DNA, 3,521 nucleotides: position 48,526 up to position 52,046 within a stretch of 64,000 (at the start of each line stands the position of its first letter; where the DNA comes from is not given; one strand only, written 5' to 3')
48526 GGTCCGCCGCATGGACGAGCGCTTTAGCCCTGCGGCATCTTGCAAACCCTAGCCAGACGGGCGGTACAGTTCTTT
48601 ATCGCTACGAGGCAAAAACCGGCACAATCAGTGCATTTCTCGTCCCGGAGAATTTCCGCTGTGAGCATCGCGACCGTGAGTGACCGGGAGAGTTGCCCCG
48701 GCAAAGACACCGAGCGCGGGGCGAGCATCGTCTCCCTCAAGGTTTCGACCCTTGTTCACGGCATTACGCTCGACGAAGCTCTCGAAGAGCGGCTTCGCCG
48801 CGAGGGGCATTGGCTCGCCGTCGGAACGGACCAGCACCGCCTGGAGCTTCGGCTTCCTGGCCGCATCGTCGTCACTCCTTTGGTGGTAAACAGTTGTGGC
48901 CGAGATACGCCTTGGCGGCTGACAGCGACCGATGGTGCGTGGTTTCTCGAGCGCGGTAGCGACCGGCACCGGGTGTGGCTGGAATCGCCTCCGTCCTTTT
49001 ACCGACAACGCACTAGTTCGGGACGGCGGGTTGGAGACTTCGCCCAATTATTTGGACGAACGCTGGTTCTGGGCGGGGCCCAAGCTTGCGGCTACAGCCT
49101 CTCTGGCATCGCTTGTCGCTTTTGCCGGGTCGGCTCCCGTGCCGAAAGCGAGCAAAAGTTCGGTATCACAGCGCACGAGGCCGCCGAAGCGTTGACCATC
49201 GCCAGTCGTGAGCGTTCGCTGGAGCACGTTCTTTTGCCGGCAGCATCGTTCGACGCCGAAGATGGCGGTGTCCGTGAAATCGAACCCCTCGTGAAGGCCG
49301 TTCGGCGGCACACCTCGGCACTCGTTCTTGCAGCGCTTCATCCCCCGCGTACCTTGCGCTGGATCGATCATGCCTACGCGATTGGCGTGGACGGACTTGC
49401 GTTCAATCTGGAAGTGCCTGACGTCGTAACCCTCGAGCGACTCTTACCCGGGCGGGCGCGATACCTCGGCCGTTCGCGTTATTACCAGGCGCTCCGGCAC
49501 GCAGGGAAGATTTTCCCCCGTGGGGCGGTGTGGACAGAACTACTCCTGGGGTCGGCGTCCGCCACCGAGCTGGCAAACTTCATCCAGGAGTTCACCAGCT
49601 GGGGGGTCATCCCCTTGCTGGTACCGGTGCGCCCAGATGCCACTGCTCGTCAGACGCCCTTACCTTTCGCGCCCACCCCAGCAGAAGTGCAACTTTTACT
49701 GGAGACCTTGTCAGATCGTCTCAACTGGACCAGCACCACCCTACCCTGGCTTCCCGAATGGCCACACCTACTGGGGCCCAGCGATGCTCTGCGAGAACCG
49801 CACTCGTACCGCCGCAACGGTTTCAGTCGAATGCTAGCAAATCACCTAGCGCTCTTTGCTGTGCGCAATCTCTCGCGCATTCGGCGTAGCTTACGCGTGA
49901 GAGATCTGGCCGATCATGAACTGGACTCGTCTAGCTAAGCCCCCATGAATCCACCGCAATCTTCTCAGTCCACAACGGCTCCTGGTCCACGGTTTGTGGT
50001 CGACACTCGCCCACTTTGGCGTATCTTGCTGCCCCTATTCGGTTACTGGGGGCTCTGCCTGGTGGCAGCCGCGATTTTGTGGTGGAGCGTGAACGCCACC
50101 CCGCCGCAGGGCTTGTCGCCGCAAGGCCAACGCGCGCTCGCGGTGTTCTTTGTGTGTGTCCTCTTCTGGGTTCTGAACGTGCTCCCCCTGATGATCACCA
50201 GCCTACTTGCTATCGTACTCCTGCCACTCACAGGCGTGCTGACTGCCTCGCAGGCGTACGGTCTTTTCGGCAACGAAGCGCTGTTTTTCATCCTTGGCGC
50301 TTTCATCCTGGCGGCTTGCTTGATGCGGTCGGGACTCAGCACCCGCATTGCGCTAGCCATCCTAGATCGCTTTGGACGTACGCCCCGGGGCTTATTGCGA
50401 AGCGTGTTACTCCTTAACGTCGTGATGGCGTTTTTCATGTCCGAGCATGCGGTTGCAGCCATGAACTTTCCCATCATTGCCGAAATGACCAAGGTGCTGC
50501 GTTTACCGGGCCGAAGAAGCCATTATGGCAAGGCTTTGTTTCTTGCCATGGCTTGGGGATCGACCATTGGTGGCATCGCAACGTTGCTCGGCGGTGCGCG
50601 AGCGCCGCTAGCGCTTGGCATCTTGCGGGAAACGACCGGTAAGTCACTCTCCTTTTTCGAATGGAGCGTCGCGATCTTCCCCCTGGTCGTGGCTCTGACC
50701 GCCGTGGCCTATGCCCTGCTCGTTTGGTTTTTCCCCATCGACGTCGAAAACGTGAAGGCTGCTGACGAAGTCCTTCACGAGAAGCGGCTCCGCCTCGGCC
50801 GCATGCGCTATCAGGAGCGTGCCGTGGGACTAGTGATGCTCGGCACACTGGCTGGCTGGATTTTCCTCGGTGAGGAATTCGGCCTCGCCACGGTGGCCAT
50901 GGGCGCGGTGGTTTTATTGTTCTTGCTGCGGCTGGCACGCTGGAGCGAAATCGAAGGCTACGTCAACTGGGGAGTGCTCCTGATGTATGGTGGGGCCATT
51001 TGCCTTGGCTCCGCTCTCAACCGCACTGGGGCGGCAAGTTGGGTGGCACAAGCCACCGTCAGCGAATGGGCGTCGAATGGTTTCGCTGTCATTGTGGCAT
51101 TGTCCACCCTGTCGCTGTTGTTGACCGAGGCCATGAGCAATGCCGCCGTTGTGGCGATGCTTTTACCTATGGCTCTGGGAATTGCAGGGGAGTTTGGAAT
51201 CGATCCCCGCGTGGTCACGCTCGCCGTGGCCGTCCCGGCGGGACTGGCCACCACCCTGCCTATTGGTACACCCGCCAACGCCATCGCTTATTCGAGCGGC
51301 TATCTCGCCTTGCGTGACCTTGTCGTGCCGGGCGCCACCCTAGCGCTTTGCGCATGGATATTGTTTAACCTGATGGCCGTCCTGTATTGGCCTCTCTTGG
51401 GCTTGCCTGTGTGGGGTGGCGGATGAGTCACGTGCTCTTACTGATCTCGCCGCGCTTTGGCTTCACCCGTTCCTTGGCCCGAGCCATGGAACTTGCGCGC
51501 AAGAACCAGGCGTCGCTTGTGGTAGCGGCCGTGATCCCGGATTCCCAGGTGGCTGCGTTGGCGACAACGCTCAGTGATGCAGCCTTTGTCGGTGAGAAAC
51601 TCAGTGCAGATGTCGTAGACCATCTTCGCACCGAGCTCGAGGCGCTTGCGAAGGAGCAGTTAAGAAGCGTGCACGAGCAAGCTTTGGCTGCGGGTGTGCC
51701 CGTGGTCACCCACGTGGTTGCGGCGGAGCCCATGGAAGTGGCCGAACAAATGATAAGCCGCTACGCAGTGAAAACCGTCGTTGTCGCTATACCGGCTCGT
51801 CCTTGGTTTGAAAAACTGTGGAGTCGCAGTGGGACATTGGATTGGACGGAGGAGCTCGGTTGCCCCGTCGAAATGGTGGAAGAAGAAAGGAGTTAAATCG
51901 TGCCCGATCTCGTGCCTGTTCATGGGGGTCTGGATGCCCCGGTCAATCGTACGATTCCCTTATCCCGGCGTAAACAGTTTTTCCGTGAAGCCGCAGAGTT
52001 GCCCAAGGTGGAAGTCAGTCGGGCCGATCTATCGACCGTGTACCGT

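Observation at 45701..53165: Sulfur-carrier locus with unexplained extra parts: active E1, then a coupled operon of carrier, CysM-like, pseudo-E1, radical-SAM-like, DASS permease, USP-like and ATP sulfurylase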

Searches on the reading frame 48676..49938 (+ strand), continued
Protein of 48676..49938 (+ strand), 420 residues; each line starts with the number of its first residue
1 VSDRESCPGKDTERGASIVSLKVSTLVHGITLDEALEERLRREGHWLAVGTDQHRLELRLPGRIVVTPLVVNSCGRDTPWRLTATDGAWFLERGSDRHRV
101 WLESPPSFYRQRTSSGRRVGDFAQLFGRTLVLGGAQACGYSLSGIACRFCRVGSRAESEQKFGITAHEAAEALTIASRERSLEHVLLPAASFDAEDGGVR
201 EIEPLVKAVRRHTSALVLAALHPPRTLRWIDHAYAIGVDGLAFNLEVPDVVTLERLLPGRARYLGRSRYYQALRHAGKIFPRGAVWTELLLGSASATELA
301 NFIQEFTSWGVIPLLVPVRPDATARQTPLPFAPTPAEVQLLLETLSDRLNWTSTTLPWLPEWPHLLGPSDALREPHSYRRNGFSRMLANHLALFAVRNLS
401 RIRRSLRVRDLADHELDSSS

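Call 78: search_protein_families(library=ncbifam, proteins=[L077:3452-4684:+, L064:6977-8209:+, L077:6983-8158:+, L013:7962-9206:+, P0066, P0041, L064:1904-2902:+, L064:10457-11251:+, L064:5418-5867:+], max_evalue=0.00001)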
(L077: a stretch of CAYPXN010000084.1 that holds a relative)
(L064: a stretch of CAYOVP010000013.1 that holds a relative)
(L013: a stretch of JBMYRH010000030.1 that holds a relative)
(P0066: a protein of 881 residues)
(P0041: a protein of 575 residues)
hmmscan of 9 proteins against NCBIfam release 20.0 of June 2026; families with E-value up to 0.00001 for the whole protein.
L077:3452-4684:+ (410 aa): 34 families (the best 25 are shown)
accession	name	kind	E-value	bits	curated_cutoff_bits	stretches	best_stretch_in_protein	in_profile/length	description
NF006050.0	PRK08197.1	equivalog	1.1e-84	284.6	303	1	2-388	4-391/406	threonine synthase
TIGR00260.1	thrC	equivalog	1.5e-84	284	167.1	1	56-383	1-340/340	threonine synthase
NF004170.0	PRK05638.1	equivalog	9.6e-63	212.3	421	1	7-382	2-359/442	threonine synthase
NF005035.0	PRK06450.1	equivalog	3.4e-42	144.5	301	1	8-381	5-337/338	threonine synthase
NF006205.0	PRK08329.1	equivalog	2.7e-40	138.4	358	1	7-381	2-346/347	threonine synthase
NF004996.0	PRK06381.1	equivalog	3.7e-33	114.9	266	1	74-377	12-317/319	threonine synthase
TIGR01127.1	ilvA_1Cterm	equivalog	5.2e-21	75.1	378.75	1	78-378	1-285/380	threonine ammonia-lyase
TIGR03844.1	cysteate_syn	equivalog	9.5e-18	64.1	324.9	1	7-381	3-382/398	cysteate synthase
NF006390.0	PRK08639.1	equivalog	4.4e-15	55.6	421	1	78-376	26-312/418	threonine ammonia-lyase IlvA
NF006389.0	PRK08638.1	equivalog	7.9e-15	54.6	453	1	75-377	25-313/333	bifunctional threonine ammonia-lyase/L-serine ammonia-lyase TdcB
NF005600.0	PRK07334.1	equivalog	1.1e-14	53.8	496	1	77-379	28-312/408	threonine ammonia-lyase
NF005680.0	PRK07476.1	equivalog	3.4e-14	52.5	413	1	75-383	21-315/326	hydroxyectoine utilization dehydratase EutB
NF005292.0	PRK06815.1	equivalog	1.7e-12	47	371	1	74-374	18-305/320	threonine/serine dehydratase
TIGR01124.1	ilvA_2Cterm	equivalog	1.7e-12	46.7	411.3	1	74-377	14-304/499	threonine ammonia-lyase, biosynthetic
NF006058.0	PRK08206.1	equivalog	2.4e-12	46.1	276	1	121-363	111-359/402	diaminopropionate ammonia-lyase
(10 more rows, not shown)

L064:6977-8209:+ (410 aa): 3 families
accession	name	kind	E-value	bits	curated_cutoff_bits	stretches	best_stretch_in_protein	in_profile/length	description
NF045502.1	variant_rSAM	domain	1.7e-49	168.7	125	1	60-308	72-329/357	radical SAM protein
TIGR04043.1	rSAM_MSMEG_0568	hypoth_equivalog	1.8e-32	112.7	303.7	1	16-339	2-333/354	MSMEG_0568 family radical SAM protein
NF053743.1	LipS2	equivalog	9.8e-07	28.5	270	1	112-295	25-193/292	LipS2 family lipoyl synthase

L077:6983-8158:+ (391 aa): 2 families
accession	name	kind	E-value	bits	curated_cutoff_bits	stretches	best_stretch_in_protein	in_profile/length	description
NF045502.1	variant_rSAM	domain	1.1e-29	103.6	125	1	36-301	57-334/357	radical SAM protein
TIGR04043.1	rSAM_MSMEG_0568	hypoth_equivalog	1.6e-13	50.4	303.7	1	42-313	40-318/354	MSMEG_0568 family radical SAM protein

L013:7962-9206:+ (414 aa): 2 families
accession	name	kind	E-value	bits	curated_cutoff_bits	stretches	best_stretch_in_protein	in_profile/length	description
NF045502.1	variant_rSAM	domain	3.6e-48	164.4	125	1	11-320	4-334/357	radical SAM protein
TIGR04043.1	rSAM_MSMEG_0568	hypoth_equivalog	2e-24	86.2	303.7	1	50-342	30-323/354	MSMEG_0568 family radical SAM protein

P0066 (881 aa): 3 families
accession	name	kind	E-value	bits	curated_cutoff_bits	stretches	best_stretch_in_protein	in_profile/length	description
TIGR00785.1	dass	subfamily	3.1e-76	256.9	198.6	1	445-872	2-444/444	DASS family sodium-coupled anion symporter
NF045502.1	variant_rSAM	domain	3.9e-49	167.5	125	1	62-322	65-335/357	radical SAM protein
TIGR04043.1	rSAM_MSMEG_0568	hypoth_equivalog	3.1e-26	92.2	303.7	1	55-348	36-333/354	MSMEG_0568 family radical SAM protein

P0041 (575 aa): 3 families
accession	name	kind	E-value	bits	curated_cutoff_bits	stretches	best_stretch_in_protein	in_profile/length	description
NF045502.1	variant_rSAM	domain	9.1e-45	153.2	125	1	222-497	61-348/357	radical SAM protein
TIGR04043.1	rSAM_MSMEG_0568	hypoth_equivalog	5.9e-28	97.9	303.7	1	234-509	50-332/354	MSMEG_0568 family radical SAM protein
NF041370.1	desamp_Halo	equivalog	1.3e-12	47.7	130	1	4-145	1-122/133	desampylase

L064:1904-2902:+ (332 aa): 18 families
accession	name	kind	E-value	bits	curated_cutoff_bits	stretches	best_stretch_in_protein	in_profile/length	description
TIGR02912.1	sulfite_red_C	equivalog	1.9e-31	109.3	324.1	1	30-279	5-263/314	sulfite reductase subunit C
TIGR02066.1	dsrB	equivalog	9.3e-21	74.2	341.5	1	43-308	28-312/341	dissimilatory-type sulfite reductase subunit beta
TIGR02064.1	dsrA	equivalog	1.9e-18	66.5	392.85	1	44-307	80-366/402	dissimilatory-type sulfite reductase subunit alpha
TIGR02374.1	nitri_red_nirB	equivalog_domain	1.7e-16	59.8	578.35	1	44-186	558-698/794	nitrite reductase large subunit NirB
NF007125.0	PRK09566.1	equivalog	3.4e-12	45.6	594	1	6-180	282-455/513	ferredoxin--nitrite reductase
NF011565.0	PRK14989.1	subfamily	1.2e-10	40.1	883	1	36-190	554-707/847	nitrite reductase large subunit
NF007126.0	PRK09567.1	equivalog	7.3e-10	37.6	523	1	18-196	347-525/595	NirA family protein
NF006221.0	PRK08348.1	subfamily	1.8e-09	37.4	124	1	172-237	30-93/136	NADH-plastoquinone oxidoreductase subunit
NF004541.0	PRK05888.2-2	equivalog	4.2e-09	36.5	217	1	175-238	50-113/168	NADH-quinone oxidoreductase subunit NuoI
NF038196.1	ferrodoxin_EFR1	subfamily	2e-08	34.6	75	1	187-237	183-230/242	EFR1 family ferrodoxin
TIGR03294.1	FrhG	equivalog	5.2e-08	32.9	245.5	1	186-238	172-222/228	coenzyme F420 hydrogenase subunit gamma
NF009053.0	PRK12387.1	subfamily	1.3e-07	31.5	204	1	171-237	23-91/180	formate hydrogenlyase complex iron-sulfur subunit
NF043069.1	T4HPD_activ_SAM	equivalog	2.2e-07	30.6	425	1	160-237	24-98/299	trans-4-hydroxy-L-proline dehydratase activase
NF010029.0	PRK13504.1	equivalog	2.5e-07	29.4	457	0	43-119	77-153/575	NADPH-dependent assimilatory sulfite reductase hemoprotein subunit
NF007203.0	PRK09624.1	equivalog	4.9e-07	29.9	171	1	176-237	39-99/105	pyuvate ferredoxin oxidoreductase subunit delta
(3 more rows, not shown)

L064:10457-11251:+ (264 aa): 14 families
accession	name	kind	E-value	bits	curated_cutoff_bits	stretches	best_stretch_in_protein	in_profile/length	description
NF002537.0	PRK02090.1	equivalog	7e-85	284.5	154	1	30-263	6-240/244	phosphoadenylyl-sulfate reductase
TIGR00434.1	cysH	subfamily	1.8e-78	263.3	165.1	1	53-261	2-213/214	phosophoadenylyl-sulfate reductase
TIGR02055.1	APS_reductase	subfamily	1e-75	253.8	235.3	1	73-260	1-194/194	adenylylsulfate reductase, thioredoxin dependent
TIGR02057.1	PAPS_reductase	equivalog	6e-63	212.7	254.2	1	42-261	3-224/224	phosphoadenosine phosphosulfate reductase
TIGR00424.1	APS_reduc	equivalog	2.5e-48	164.9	553.2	1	38-262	89-324/464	5'-adenylylsulfate reductase, thioredoxin-independent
NF010367.0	PRK13795.1-2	equivalog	3.3e-19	68.8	456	1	46-235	222-415/584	hypothetical protein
NF010368.0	PRK13795.1-3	equivalog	5.9e-18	64.5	588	1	42-236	226-421/635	hypothetical protein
NF006327.0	PRK08557.1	equivalog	2.5e-17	62.8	366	1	55-236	169-355/415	hypothetical protein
NF010366.0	PRK13795.1-1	equivalog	9.4e-15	53.8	745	1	72-238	273-446/667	hypothetical protein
NF003587.0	PRK05253.1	subfamily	1.2e-10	41.2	195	0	68-182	30-145/301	sulfate adenylyltransferase subunit CysD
NF006351.0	PRK08576.1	equivalog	1.6e-09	36.9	290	1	87-236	256-402/436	hypothetical protein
NF010369.0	PRK13795.1-4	equivalog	3.5e-09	35.4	1086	1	20-236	205-429/633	hypothetical protein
NF009214.0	PRK12563.1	equivalog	1.4e-06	27.9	413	0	73-186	50-164/317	sulfate adenylyltransferase subunit CysD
TIGR02039.1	CysD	subfamily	1.9e-06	27.7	396.6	0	195-220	173-198/294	sulfate adenylyltransferase, small subunit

L064:5418-5867:+ (149 aa): 1 family
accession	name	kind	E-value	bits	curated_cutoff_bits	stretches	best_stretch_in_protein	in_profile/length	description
NF041370.1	desamp_Halo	equivalog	3.4e-24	85.2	130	1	13-137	1-124/133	desampylase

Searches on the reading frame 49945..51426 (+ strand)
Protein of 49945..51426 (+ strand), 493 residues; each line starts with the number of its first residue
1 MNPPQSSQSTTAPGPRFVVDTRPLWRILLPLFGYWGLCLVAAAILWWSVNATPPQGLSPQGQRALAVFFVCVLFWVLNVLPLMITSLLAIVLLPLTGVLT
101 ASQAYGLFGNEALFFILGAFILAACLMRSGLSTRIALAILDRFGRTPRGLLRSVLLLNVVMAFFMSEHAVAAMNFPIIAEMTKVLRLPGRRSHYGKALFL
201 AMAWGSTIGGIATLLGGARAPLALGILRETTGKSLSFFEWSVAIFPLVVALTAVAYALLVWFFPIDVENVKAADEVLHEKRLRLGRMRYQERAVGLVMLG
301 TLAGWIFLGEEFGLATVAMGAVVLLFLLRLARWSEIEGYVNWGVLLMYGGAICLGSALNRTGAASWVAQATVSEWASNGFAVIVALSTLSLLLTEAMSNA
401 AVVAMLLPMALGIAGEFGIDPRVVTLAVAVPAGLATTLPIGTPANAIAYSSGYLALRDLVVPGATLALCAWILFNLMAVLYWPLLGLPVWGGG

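Call 4: search_protein_families(library=pfam, proteins=[window:49945-51426:+], max_evalue=0.01)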
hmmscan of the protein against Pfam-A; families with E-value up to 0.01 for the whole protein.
window:49945-51426:+ (493 aa): 2 families
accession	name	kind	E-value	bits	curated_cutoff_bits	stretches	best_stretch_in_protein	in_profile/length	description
PF00939.25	Na_sulph_symp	-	1.4e-62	212.7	27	1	48-486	16-470/472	Sodium:sulfate symporter transmembrane region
PF03600.22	CitMHS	-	1.3e-45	156.4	31.9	1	73-429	2-336/336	Citrate transporter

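Call 5: search_protein_families(library=ncbifam, proteins=[window:49945-51426:+], max_evalue=0.1)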
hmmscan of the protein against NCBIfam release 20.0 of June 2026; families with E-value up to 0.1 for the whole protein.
window:49945-51426:+ (493 aa): 2 families
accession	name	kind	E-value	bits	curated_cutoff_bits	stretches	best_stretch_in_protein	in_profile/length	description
TIGR00785.1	dass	subfamily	4.3e-80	269.6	198.6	1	54-482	3-444/444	DASS family sodium-coupled anion symporter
NF040989.1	MamN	equivalog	3.7e-05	22.6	500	1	345-471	60-184/437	magnetosome biogenesis transporter MamN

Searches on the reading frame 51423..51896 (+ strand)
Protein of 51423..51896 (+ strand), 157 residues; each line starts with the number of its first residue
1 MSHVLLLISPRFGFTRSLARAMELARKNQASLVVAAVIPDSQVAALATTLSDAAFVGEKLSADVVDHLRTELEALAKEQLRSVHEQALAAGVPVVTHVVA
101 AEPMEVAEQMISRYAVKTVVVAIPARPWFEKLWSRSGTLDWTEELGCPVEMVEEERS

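Call 4: search_protein_families(library=pfam, proteins=[window:51423-51896:+], max_evalue=0.01)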
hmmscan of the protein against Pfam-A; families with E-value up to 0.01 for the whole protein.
window:51423-51896:+ (157 aa): 1 family
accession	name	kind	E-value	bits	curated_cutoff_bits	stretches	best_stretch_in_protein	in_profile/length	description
PF00582.32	Usp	-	0.0015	19.5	24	1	18-148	19-136/141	Universal stress protein family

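Call 5: search_protein_families(library=ncbifam, proteins=[window:51423-51896:+], max_evalue=0.1)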
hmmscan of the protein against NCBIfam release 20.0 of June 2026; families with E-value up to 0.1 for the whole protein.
window:51423-51896:+ (157 aa): 2 families
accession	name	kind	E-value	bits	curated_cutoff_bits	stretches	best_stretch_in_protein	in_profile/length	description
TIGR03127.2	RuMP_HxlB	equivalog_domain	0.0092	15.9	160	1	5-50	75-120/178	6-phospho-3-hexuloisomerase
NF011694.0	PRK15114.1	equivalog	0.028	14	280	1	11-69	14-67/246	tRNA (cytosine(32)/uridine(32)-2'-O)-methyltransferase TrmJ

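Call 6: search_protein_families(library=pfam, proteins=[window:51423-51896:+], max_evalue=10)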
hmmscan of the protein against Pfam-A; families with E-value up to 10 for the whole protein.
window:51423-51896:+ (157 aa): 2 families
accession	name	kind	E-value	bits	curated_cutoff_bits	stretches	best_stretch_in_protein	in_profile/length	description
PF00582.32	Usp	-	0.0015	19.5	24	1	18-148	19-136/141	Universal stress protein family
PF24975.1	UBA_Rad5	-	0.17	12.4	27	1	53-70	5-22/40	Fungal Rad5 UBA-like domain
